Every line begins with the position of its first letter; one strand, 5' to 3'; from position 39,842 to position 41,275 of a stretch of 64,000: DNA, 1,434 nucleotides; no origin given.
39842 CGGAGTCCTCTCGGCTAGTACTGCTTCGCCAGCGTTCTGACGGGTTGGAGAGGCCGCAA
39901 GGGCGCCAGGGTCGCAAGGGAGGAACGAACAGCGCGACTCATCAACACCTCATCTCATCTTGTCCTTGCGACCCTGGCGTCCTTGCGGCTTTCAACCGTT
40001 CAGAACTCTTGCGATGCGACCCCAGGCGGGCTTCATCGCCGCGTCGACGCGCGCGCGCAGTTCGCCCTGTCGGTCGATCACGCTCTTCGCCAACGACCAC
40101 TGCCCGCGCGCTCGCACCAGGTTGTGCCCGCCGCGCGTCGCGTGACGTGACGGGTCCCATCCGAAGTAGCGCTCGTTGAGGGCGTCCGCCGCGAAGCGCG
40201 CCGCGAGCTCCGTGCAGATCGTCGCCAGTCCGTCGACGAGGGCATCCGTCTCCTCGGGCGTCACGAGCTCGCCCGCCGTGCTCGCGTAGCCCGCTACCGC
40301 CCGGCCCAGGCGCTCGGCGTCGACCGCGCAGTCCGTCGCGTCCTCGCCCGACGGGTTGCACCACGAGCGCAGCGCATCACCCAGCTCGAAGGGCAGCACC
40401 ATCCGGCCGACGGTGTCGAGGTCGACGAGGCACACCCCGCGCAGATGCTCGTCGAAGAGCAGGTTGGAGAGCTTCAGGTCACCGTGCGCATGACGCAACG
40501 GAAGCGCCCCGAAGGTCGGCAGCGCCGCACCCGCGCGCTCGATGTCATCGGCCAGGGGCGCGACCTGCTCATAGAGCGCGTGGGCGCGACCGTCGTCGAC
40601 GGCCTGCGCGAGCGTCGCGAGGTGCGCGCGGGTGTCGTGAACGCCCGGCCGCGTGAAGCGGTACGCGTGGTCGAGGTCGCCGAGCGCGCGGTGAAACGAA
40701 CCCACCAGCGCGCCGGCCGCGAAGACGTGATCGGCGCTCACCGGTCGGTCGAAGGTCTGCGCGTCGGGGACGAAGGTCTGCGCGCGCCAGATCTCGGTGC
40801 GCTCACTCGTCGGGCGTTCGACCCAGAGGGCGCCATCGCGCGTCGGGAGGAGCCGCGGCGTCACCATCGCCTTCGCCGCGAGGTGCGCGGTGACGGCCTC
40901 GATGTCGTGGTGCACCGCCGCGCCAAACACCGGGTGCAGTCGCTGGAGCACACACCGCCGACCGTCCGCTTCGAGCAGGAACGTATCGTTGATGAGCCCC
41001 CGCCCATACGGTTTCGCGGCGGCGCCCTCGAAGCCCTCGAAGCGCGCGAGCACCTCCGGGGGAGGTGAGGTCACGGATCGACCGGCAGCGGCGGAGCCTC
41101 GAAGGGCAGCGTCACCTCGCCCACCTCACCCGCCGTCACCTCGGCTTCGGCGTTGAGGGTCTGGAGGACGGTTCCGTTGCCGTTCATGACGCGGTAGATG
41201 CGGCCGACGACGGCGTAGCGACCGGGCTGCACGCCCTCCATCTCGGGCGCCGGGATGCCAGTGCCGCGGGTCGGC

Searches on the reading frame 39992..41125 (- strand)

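Call 23: search_protein_families(library=pfam, proteins=[window:39992-41125:-], max_evalue=0.001)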
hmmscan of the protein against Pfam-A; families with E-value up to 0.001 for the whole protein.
window:39992-41125:- (377 aa): 1 family
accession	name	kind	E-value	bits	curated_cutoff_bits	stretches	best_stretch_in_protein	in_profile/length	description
PF01636.29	APH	-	1.4e-16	61.5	23.2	1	38-262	3-220/239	Phosphotransferase enzyme family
